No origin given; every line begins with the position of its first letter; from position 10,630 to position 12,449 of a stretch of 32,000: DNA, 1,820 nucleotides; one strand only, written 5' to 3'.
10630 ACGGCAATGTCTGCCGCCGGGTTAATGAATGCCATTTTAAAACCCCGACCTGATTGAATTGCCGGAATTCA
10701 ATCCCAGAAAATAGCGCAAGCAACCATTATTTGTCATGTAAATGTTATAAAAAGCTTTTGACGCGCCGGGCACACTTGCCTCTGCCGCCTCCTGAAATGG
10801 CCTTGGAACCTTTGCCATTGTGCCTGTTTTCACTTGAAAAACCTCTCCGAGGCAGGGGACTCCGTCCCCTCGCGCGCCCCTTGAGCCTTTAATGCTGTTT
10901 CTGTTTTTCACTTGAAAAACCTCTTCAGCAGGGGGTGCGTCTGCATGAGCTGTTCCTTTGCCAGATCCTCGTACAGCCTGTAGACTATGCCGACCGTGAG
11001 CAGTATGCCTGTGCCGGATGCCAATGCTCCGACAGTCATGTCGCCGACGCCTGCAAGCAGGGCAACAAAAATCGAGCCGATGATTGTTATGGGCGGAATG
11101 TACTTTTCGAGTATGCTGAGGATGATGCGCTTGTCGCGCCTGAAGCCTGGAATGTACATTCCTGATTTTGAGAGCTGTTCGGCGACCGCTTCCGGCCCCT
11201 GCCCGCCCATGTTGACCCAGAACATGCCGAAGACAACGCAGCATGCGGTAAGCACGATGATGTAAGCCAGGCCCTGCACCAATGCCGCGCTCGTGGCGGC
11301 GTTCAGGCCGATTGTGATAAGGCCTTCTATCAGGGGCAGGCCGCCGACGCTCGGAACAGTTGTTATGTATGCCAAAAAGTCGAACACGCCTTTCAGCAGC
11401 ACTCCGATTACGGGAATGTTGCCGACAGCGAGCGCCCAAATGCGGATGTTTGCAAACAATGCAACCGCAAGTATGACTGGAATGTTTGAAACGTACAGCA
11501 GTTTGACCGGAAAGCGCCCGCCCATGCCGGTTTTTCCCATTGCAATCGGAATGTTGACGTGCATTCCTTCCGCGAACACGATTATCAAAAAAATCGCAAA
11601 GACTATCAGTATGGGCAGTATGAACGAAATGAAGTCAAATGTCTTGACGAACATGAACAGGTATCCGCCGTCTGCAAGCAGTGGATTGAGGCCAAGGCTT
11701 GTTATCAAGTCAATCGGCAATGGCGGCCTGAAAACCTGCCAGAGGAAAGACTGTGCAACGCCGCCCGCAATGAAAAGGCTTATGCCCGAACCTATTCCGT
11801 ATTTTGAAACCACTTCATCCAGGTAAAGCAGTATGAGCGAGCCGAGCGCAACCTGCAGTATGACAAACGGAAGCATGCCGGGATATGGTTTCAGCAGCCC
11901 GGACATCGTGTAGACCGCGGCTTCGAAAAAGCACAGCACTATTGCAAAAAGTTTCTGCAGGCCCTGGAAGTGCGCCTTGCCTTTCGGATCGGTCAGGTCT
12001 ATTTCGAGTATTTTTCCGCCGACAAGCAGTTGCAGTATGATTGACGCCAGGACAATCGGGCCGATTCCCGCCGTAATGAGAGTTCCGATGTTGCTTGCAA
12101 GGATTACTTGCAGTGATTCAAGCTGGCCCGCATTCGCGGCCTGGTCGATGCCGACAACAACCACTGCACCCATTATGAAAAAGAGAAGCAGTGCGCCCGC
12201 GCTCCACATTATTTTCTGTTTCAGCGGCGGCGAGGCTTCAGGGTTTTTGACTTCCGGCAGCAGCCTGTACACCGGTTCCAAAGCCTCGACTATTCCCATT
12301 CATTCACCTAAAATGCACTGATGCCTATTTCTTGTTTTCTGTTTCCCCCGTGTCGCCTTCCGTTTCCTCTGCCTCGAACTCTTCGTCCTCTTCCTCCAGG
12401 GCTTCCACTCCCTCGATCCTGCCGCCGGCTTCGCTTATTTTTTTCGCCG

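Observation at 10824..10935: Second copy of the same hairpin element after secY, again bracketed by a duplicated gene end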

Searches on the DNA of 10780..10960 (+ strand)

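Call 46: search_rna_families(source=window, start=10780, end=10960, threshold=evalue, max_evalue=10)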
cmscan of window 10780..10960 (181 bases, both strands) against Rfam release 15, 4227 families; matches with E-value up to 10: 1.
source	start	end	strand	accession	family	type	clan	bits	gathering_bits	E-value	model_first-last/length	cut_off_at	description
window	10790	10876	+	RF02178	SMCR2_2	Gene; lncRNA;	-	10.3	55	6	79-165/165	no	Smith-Magenis syndrome chromosome region, candidate 2 conserved region 2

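Call 90: build_rna_model(alignment_id=A2, structure=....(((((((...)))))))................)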
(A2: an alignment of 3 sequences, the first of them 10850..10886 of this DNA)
Model R1 built from alignment A2 (3 sequences, 37 columns); structure: as given.
model positions 37; base pairs 7; branch points 0; effective number of sequences 3; information 1.044 bits per position. Calibrated on 0.2 Mb of random sequence (short: E-values are rough).
structure used (alignment columns):
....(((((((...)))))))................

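Call 91: search_with_rna_model(model_id=R1, source=window, filters=off, max_evalue=10)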
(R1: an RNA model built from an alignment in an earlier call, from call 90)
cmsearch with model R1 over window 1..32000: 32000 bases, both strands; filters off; matches with E-value up to 10: 10.
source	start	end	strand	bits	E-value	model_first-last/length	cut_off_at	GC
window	24353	24389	+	54.5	9.1e-11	1-37/37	no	0.73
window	10850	10886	+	54.3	1e-10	1-37/37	no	0.76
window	24392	24417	+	11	1.1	1-37/37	no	0.65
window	6962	6997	+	9.8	2.2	1-37/37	no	0.64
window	527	572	-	8.8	3.6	1-37/37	no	0.52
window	10854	10870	-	8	5.5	5-21/37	no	0.71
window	13249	13295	+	7.6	6.9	1-37/37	no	0.57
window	7952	7983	+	7.2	8.7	1-37/37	no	0.75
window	9603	9619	-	7.2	8.8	1-37/37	no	0.65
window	13507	13539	-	7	9.4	1-37/37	no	0.61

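Call 92: search_with_rna_model(model_id=R1, sources=[L037, L040, L044, L045, L016, L043], filters=off, max_evalue=10)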
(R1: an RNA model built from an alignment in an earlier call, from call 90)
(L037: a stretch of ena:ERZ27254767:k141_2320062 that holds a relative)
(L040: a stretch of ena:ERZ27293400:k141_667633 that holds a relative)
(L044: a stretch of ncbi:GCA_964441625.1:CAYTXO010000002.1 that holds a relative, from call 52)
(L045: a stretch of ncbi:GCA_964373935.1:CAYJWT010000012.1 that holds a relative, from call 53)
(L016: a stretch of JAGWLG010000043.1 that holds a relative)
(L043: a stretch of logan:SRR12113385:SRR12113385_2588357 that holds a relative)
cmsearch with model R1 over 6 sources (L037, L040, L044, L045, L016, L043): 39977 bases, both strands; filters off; matches with E-value up to 10: 12.
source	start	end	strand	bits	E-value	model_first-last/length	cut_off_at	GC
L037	1040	1076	+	52.5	3.5e-10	1-37/37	no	0.7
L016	2594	2634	-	15.7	0.12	1-37/37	no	0.76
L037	793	819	-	13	0.49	1-37/37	no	0.59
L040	950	976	-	12.1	0.79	1-37/37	no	0.63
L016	2097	2145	+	10.8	1.6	1-37/37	no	0.73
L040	3622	3651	+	10.7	1.6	1-37/37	no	0.67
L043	1236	1281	+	8.8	4.5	1-37/37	no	0.52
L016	1468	1493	-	8.3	5.9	1-37/37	no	0.65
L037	1044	1060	-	8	6.9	5-21/37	no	0.71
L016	2449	2484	-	7.9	7.5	1-37/37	no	0.72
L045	5587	5618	-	7.8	7.8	1-37/37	no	0.47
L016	839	853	-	7.7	8.1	6-20/37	no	0.93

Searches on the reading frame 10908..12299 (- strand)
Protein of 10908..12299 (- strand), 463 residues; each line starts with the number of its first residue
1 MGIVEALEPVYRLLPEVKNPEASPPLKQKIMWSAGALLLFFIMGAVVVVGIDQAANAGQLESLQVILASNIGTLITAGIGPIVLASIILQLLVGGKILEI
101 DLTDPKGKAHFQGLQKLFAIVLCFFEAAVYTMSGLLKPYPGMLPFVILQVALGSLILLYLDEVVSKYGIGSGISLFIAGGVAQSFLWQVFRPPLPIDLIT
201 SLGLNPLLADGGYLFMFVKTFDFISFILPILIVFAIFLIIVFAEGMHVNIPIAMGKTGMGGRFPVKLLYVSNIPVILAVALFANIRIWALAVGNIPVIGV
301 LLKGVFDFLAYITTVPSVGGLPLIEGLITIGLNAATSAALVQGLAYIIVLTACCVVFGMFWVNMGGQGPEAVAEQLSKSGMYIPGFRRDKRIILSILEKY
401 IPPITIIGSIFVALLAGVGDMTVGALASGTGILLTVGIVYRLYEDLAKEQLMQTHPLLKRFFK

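Call 12: search_protein_families(library=pfam, proteins=[window:10908-12299:-])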
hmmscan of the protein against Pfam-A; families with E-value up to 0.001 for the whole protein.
window:10908-12299:- (463 aa): 2 families
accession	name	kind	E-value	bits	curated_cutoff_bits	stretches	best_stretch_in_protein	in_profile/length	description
PF00344.25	SecY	-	1.3e-61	209.1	32.2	1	73-443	1-306/306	SecY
PF10559.14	Plug_translocon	-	2.3e-06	27.7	22.1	1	38-72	1-35/35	Plug domain of Sec61p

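Call 13: find_encoding_contigs(protein=window:10908-12299:-, flank=10000, max_places=10)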
Protein window:10908-12299:- (463 aa): 3 contigs read that carry it; 2 places shown.
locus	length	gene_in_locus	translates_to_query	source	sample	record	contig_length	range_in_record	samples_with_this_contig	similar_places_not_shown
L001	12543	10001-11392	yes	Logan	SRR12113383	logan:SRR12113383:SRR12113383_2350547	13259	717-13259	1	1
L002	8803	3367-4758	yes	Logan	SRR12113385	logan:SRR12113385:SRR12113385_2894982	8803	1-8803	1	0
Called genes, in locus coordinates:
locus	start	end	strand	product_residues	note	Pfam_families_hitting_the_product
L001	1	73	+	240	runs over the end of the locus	PF03947:Ribosomal_L2_C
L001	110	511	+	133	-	PF00203:Ribosomal_S19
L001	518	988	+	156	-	PF00237:Ribosomal_L22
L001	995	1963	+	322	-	PF07650:KH_2, PF00189:Ribosomal_S3_C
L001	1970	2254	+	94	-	PF00831:Ribosomal_L29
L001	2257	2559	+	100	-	PF01253:SUI1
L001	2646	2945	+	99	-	PF01868:RNase_P-MRP_p29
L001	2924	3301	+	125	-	PF00366:Ribosomal_S17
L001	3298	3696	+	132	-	PF00238:Ribosomal_L14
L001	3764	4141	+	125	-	PF16906:Ribosomal_L26, PF00467:KOW (weak)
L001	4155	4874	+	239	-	PF08071:RS4NT (faint), PF01479:S4, PF00900:Ribosomal_S4e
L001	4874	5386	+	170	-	PF00281:Ribosomal_L5, PF00673:Ribosomal_L5_C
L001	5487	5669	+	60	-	PF00253:Ribosomal_S14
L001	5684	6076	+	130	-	PF00410:Ribosomal_S8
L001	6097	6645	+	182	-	PF00347:Ribosomal_L6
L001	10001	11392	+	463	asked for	PF10559:Plug_translocon (weak), PF00344:SecY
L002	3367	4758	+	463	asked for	PF10559:Plug_translocon (weak), PF00344:SecY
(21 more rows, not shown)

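Call 16: find_homologous_proteins(query=window:10908-12299:-, max_evalue=1e-50)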
Query window:10908-12299:- (463 aa): 4256 proteins with E <= 1e-50 among 8000 candidates; the best 120 are listed.
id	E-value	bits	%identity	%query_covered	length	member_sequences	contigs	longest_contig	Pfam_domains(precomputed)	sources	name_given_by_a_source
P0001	1.4e-288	975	100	100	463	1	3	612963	PF10559.15,PF00344.26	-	-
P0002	2.7e-171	589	62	100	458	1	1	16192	PF00344.26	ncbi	-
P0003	5.7e-171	588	65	99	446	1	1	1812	PF10559.15,PF00344.26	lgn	-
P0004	6.4e-169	581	64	100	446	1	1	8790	PF10559.15,PF00344.26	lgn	-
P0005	4.7e-167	575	64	100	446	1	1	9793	PF10559.15,PF00344.26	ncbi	-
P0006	2.5e-165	569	62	100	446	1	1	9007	PF10559.15,PF00344.26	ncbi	-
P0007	3.5e-165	569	62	100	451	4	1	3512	PF10559.15,PF00344.26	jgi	-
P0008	9.5e-165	567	61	100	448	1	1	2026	PF10559.15,PF00344.26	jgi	jgi:preprotein translocase subunit SecY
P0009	7.8e-164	564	60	100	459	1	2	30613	PF10559.15,PF00344.26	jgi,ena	-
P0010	4.2e-163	562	61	100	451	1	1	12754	PF10559.15,PF00344.26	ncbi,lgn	-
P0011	8.3e-163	561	60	100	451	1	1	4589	PF10559.15,PF00344.26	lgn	-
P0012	6.2e-162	558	61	99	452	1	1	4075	PF00344.26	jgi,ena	-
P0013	7.2e-162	558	59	100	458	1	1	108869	PF10559.15,PF00344.26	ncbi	-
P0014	9.3e-162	557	60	100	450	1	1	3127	PF00344.26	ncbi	-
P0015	1.2e-161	557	61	99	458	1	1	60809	PF00344.26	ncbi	-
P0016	1.2e-161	557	60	100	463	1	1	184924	PF10559.15,PF00344.26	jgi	jgi:preprotein translocase subunit SecY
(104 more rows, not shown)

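Call 52: find_encoding_contigs(protein=P0005, flank=10000, max_places=3)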
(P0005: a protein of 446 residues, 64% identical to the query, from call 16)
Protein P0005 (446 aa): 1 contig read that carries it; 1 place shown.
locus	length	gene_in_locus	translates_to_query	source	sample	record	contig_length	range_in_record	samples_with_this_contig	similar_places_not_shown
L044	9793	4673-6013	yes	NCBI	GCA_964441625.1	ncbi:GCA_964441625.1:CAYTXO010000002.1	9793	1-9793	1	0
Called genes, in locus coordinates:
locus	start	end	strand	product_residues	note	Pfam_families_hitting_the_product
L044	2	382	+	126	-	?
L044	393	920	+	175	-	PF00347:Ribosomal_L6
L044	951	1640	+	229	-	PF01655:Ribosomal_L32e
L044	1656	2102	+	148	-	PF01280:Ribosomal_L19e, PF25476:Ribosomal_L19e_C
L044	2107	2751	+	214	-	PF00861:Ribosomal_L18p, PF17144:Ribosomal_L5e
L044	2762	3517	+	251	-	PF00333:Ribosomal_S5, PF03719:Ribosomal_S5_C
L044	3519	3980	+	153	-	PF00327:Ribosomal_L30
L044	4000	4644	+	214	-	PF00828:Ribosomal_L27A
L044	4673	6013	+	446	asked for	PF10559:Plug_translocon (weak), PF00344:SecY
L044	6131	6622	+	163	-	PF01956:EMC3_TMCO1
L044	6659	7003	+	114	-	PF01199:Ribosomal_L34e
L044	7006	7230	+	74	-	-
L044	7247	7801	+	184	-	PF00416:Ribosomal_S13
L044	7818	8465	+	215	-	PF22421:SYY_C-terminal (weak), PF01479:S4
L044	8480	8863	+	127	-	PF00411:Ribosomal_S11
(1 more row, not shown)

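Call 53: find_encoding_contigs(protein=P0002, flank=10000, max_places=3)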
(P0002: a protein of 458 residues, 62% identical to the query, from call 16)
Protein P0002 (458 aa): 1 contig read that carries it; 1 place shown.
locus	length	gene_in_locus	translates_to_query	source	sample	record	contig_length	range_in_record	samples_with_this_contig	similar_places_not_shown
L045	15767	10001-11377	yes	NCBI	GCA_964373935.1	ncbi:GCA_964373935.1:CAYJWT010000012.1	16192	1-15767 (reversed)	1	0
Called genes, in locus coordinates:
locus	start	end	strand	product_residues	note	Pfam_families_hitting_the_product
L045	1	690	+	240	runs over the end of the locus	PF00181:Ribosomal_L2_N (faint), PF03947:Ribosomal_L2_C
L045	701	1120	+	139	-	PF00203:Ribosomal_S19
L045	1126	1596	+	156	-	PF00237:Ribosomal_L22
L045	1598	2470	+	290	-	PF07650:KH_2, PF00189:Ribosomal_S3_C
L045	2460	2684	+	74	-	PF00831:Ribosomal_L29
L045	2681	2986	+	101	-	PF01253:SUI1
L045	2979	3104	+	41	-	-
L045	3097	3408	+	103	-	PF01868:RNase_P-MRP_p29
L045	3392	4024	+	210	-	-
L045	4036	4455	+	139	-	PF16906:Ribosomal_L26, PF00467:KOW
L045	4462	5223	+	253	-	PF08071:RS4NT (weak), PF00900:Ribosomal_S4e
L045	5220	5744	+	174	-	PF00281:Ribosomal_L5, PF00673:Ribosomal_L5_C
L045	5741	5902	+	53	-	PF00253:Ribosomal_S14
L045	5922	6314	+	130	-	PF00410:Ribosomal_S8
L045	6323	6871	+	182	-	PF00347:Ribosomal_L6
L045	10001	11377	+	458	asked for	PF00344:SecY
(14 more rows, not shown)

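Call 94: find_encoding_contigs(protein=P0016, flank=10000, max_places=2)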
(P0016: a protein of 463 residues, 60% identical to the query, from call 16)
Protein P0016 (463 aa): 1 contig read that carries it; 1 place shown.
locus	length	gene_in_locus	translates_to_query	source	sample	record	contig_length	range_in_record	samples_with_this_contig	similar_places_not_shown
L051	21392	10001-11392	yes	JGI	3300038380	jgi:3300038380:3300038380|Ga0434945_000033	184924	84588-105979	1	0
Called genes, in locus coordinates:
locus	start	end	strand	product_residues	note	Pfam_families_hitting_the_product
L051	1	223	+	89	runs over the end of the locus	PF00276:Ribosomal_L23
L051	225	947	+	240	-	PF03947:Ribosomal_L2_C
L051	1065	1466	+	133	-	PF00203:Ribosomal_S19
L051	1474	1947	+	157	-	PF00237:Ribosomal_L22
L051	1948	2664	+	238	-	PF07650:KH_2, PF00189:Ribosomal_S3_C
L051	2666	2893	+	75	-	PF00831:Ribosomal_L29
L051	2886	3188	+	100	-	PF01253:SUI1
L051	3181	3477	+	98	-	PF01868:RNase_P-MRP_p29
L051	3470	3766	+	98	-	PF00366:Ribosomal_S17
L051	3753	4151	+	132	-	PF00238:Ribosomal_L14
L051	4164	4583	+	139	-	-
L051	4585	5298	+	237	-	PF00900:Ribosomal_S4e, PF00467:KOW (faint)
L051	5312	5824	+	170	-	PF00281:Ribosomal_L5, PF00673:Ribosomal_L5_C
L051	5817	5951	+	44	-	PF00253:Ribosomal_S14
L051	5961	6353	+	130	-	PF00410:Ribosomal_S8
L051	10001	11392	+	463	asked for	PF10559:Plug_translocon (weak), PF00344:SecY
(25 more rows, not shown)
